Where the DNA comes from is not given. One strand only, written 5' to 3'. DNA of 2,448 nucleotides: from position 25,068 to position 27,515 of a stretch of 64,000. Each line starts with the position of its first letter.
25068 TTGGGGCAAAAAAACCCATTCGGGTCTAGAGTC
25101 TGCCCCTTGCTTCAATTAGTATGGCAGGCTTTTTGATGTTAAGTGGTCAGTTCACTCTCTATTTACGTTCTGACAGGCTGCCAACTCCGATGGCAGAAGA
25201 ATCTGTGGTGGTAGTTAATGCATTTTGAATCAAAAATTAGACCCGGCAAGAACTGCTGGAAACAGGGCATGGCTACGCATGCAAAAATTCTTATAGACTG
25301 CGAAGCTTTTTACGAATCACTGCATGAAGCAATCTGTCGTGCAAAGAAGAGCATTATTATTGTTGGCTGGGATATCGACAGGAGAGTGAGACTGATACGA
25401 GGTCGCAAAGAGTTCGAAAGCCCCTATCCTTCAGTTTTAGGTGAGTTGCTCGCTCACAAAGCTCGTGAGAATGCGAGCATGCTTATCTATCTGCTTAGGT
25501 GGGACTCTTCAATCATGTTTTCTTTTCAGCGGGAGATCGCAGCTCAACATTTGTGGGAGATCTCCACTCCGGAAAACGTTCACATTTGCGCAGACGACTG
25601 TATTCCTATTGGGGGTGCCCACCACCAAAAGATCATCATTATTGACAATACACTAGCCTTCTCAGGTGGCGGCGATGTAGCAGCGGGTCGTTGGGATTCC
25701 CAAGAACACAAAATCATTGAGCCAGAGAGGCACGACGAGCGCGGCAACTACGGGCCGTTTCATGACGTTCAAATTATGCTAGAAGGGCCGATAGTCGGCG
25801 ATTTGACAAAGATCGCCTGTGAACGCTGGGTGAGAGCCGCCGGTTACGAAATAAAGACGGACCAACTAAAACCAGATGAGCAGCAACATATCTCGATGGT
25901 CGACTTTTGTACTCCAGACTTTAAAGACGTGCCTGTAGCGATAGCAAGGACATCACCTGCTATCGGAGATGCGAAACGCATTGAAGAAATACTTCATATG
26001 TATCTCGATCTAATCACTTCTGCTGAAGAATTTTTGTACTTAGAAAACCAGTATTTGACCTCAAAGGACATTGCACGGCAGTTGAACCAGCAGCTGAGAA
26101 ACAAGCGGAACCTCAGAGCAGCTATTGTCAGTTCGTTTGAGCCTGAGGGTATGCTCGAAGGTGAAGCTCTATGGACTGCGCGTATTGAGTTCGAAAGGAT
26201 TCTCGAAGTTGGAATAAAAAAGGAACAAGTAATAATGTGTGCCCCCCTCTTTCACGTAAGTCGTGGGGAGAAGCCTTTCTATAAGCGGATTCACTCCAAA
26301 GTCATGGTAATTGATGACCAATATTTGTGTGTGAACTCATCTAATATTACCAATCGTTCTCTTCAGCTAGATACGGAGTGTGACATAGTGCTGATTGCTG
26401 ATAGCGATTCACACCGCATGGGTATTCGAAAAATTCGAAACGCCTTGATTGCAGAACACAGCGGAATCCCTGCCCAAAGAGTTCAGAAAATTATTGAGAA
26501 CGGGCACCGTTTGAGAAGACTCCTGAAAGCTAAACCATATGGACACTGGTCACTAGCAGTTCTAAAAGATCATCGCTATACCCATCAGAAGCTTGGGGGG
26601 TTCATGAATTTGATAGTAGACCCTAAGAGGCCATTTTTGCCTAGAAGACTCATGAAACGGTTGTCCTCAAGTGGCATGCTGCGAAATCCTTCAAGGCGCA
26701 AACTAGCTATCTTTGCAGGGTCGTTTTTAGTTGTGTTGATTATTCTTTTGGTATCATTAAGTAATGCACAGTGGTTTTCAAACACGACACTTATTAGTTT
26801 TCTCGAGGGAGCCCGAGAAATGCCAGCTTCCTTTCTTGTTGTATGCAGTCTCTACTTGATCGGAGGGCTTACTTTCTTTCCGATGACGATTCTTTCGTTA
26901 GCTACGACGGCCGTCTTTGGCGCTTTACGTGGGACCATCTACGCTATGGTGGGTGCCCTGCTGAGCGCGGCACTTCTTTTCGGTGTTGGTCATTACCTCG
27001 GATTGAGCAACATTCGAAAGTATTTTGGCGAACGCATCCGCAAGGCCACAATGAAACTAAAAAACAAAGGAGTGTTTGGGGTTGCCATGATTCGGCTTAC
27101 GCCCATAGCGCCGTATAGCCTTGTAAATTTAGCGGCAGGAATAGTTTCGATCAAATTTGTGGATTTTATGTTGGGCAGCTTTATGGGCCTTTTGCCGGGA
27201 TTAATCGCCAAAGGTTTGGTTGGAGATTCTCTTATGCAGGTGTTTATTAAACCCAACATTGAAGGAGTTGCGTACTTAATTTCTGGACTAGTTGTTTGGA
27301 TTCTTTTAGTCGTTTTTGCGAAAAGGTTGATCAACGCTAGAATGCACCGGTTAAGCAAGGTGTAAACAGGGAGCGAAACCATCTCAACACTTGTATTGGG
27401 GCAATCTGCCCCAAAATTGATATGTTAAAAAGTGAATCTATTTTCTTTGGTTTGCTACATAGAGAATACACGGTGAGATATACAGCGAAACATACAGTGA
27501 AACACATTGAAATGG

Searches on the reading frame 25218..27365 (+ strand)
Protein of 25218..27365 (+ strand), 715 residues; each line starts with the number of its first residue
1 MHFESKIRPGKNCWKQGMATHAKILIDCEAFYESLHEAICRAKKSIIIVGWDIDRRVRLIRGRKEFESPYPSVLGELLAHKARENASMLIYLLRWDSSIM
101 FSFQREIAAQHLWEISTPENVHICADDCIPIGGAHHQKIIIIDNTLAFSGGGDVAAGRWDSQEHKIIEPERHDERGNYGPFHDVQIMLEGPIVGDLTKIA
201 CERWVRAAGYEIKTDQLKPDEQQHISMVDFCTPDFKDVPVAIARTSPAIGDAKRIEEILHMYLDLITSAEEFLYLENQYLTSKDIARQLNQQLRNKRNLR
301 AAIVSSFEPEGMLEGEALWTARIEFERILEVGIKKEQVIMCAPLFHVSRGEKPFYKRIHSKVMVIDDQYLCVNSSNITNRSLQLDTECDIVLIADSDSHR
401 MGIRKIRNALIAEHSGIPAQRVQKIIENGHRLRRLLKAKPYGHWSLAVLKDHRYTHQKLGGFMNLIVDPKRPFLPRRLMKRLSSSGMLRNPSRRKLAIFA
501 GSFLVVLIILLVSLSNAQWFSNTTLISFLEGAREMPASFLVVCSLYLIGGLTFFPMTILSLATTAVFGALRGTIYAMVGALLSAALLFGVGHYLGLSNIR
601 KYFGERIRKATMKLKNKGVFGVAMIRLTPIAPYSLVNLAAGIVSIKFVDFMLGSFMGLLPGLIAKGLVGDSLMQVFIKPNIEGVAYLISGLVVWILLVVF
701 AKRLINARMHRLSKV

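Call 94: search_protein_families(library=pfam, proteins=[window:25218-27365:+], max_evalue=0.001)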
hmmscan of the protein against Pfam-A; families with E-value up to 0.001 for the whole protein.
window:25218-27365:+ (715 aa): 3 families
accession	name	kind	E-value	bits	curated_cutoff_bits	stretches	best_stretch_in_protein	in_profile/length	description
PF09335.16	VTT_dom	-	1.7e-20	74.2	33.9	1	554-669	1-121/123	VTT domain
PF13091.12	PLDc_2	-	5.2e-12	46.2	27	1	263-392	2-115/132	PLD-like domain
PF00614.28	PLDc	-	4.6e-09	36.4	21.9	0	133-151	3-21/28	Phospholipase D Active site motif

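Call 96: search_protein_families(library=ncbifam, proteins=[window:25218-27365:+], max_evalue=0.001)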
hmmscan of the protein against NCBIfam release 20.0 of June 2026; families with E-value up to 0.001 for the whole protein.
window:25218-27365:+ (715 aa): 4 families
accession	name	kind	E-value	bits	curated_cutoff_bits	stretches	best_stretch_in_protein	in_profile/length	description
TIGR04265.1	bac_cardiolipin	equivalog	9.9e-11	41.2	290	1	135-393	221-435/483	cardiolipin synthase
NF008427.0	PRK11263.1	equivalog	3.4e-09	36.3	281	1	136-401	113-331/409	cardiolipin synthase ClsB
NF038319.1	DISARM_DrmC_I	equivalog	2.4e-05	24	133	0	344-388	168-214/236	DISARM system phospholipase D-like protein DrmC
NF006946.0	PRK09428.1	equivalog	0.00017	20.6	314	0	358-436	356-435/451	CDP-diacylglycerol--serine O-phosphatidyltransferase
